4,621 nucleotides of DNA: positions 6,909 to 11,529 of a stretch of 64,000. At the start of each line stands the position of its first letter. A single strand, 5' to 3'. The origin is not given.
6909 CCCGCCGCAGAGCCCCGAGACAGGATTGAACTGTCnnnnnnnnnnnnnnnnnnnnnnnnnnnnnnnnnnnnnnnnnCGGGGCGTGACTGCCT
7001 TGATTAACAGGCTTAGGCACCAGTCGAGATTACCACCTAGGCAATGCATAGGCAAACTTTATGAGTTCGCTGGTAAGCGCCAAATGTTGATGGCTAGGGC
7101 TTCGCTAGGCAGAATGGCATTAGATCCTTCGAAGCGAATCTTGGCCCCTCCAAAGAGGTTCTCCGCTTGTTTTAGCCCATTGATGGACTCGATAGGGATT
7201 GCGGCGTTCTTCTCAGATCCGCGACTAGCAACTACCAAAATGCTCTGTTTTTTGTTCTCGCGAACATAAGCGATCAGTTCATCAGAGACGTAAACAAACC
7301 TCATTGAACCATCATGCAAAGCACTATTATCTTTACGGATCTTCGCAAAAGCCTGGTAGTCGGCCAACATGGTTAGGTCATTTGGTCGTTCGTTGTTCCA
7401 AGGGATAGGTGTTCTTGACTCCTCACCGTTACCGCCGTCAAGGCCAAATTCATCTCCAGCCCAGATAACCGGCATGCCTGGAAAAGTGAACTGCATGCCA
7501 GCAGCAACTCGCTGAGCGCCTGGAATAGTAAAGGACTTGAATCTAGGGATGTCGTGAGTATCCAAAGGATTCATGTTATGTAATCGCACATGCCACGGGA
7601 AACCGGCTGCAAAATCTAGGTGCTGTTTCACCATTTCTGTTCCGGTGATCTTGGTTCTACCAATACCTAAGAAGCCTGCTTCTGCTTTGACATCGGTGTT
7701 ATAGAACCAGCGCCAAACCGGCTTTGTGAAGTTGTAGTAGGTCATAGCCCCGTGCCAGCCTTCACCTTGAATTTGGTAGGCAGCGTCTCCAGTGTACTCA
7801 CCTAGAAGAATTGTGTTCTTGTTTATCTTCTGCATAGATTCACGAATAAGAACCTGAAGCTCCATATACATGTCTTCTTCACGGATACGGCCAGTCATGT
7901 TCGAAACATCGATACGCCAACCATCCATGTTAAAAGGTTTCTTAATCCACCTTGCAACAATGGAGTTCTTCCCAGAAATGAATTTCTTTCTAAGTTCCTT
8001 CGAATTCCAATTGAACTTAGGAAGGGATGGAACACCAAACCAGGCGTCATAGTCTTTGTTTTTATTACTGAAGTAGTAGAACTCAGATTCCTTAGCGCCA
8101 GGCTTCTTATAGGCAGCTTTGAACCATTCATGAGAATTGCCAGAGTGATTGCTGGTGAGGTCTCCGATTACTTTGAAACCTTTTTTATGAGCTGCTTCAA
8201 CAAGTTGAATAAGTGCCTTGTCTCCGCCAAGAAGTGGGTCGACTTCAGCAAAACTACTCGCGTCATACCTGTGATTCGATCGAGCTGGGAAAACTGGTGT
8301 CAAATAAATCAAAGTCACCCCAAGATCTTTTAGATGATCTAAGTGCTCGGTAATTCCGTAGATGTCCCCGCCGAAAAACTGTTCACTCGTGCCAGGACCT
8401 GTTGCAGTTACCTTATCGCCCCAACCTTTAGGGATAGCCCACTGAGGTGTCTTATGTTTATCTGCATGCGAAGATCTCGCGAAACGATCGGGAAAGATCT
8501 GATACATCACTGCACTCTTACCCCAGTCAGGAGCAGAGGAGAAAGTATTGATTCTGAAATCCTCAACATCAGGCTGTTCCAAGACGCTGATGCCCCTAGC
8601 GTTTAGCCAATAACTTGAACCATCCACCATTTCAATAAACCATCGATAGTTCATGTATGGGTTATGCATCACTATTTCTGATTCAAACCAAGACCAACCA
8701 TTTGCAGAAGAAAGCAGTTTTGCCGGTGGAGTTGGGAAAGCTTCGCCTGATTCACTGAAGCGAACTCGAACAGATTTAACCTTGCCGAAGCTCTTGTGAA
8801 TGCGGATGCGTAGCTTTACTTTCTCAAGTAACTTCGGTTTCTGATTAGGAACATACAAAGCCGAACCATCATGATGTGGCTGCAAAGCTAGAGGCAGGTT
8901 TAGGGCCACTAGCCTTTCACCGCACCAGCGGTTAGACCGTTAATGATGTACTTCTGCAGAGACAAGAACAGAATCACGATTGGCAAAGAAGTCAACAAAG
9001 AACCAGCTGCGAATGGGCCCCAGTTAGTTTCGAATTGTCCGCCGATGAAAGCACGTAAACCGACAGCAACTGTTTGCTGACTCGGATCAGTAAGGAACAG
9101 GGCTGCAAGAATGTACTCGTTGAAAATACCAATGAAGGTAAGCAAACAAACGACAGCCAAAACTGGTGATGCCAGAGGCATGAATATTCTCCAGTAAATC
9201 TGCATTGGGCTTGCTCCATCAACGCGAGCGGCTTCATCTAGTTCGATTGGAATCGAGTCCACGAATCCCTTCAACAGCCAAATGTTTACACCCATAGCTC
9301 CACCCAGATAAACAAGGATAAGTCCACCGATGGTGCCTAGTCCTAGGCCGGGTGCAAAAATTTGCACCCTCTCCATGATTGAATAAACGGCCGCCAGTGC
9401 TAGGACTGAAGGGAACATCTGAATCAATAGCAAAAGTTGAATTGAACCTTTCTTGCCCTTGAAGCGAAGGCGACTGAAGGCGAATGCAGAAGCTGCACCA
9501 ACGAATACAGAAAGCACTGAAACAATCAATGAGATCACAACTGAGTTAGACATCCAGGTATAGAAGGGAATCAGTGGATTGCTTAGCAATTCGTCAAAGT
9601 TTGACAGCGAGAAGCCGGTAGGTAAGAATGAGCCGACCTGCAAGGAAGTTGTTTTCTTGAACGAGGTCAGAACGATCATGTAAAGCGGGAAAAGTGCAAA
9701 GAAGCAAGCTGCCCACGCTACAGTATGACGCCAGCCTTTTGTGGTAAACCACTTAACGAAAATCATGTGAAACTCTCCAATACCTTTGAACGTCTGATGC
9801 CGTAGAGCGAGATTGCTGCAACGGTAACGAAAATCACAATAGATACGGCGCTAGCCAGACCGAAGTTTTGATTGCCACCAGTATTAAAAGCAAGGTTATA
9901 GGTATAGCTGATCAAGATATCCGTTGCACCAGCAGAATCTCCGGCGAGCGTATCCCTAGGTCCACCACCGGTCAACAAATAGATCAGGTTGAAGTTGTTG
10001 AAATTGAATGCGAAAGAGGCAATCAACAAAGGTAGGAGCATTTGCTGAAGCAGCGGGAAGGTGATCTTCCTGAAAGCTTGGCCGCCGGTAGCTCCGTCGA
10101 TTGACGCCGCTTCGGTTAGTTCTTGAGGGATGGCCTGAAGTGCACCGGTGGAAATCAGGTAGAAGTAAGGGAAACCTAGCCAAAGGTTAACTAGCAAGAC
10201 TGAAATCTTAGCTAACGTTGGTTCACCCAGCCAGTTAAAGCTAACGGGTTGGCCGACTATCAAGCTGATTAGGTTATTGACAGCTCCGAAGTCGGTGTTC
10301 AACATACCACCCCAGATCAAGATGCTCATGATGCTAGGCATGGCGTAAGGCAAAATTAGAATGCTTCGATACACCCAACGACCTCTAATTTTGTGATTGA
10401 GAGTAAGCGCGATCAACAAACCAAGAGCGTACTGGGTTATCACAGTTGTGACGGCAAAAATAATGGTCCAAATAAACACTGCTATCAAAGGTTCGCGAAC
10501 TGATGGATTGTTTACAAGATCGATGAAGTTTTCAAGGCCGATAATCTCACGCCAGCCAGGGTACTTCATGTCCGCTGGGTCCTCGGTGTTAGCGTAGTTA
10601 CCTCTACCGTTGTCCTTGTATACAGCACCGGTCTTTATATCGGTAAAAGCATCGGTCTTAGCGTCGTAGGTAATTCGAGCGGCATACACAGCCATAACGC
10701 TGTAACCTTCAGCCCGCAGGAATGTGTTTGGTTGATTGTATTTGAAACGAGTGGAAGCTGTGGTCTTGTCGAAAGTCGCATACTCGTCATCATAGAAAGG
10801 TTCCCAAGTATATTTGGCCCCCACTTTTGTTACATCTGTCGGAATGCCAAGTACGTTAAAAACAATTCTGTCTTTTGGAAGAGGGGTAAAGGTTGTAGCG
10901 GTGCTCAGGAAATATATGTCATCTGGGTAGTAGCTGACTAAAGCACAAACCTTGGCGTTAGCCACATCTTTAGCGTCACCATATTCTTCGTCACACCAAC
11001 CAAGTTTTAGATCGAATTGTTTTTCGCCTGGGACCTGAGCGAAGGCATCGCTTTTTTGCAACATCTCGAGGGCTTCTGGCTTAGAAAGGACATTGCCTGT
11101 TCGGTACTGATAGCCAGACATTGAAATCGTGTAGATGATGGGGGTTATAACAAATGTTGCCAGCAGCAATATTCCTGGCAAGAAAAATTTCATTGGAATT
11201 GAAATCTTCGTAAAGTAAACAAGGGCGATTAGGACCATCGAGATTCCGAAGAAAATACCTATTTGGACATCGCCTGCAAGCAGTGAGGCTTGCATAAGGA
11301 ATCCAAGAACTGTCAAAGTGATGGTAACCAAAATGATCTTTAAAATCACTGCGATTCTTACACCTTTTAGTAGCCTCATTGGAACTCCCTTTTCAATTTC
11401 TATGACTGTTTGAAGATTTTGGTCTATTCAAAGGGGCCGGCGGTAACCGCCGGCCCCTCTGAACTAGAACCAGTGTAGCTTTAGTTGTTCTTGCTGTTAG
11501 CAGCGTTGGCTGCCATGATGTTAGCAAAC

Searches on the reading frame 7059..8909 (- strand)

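Call 9: search_protein_families(library=pfam, proteins=[window:7059-8909:-], max_evalue=0.0001)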
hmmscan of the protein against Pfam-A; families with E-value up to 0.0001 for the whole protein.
window:7059-8909:- (616 aa): 2 families
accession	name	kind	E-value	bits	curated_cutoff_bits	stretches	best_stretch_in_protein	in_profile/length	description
PF00128.31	Alpha-amylase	-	2.7e-49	169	22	1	137-505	1-391/446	Alpha amylase, catalytic domain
PF16657.11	Malt_amylase_C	-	1e-05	26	27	1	534-591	1-57/75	Maltogenic Amylase, C-terminal domain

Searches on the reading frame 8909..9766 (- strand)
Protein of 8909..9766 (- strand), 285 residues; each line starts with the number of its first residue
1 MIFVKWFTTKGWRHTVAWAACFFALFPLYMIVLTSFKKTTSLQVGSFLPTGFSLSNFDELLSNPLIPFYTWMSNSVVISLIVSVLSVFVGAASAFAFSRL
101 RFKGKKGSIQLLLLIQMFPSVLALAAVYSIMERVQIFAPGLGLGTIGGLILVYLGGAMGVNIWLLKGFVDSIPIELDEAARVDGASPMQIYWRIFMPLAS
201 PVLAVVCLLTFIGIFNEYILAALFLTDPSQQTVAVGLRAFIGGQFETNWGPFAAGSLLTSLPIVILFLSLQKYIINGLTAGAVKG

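Call 9: search_protein_families(library=pfam, proteins=[window:8909-9766:-], max_evalue=0.0001)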
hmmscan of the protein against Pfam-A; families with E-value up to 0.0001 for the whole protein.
window:8909-9766:- (285 aa): 1 family
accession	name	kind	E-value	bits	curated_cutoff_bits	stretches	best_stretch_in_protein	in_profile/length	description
PF00528.27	BPD_transp_1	-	9.1e-18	65.1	26.4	1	89-273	4-177/184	Binding-protein-dependent transport system inner membrane component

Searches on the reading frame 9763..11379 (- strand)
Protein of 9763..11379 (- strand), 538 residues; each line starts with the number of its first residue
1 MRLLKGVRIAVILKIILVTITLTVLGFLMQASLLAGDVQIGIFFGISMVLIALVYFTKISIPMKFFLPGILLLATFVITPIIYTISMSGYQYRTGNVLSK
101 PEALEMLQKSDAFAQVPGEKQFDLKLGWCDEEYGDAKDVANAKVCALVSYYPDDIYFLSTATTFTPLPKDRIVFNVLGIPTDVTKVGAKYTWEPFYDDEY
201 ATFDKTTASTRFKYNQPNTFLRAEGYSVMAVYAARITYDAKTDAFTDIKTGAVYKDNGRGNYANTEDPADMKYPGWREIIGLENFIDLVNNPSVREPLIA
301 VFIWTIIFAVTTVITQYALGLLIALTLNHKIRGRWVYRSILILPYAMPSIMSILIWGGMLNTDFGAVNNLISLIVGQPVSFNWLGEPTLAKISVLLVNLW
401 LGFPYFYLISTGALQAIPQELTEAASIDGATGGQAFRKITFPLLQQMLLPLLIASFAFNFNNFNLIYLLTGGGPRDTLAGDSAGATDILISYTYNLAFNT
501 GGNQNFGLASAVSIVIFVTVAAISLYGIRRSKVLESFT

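Call 9: search_protein_families(library=pfam, proteins=[window:9763-11379:-], max_evalue=0.0001)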
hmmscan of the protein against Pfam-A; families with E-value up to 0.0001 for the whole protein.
window:9763-11379:- (538 aa): 2 families
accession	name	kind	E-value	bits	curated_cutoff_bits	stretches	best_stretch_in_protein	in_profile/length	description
PF00528.27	BPD_transp_1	-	5.9e-18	65.7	26.4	1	318-526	3-172/184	Binding-protein-dependent transport system inner membrane component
PF16296.10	TM_PBP2_N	-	2.1e-05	24.9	31.4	0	71-126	1-55/83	N-terminal of TM subunit in PBP-dependent ABC transporters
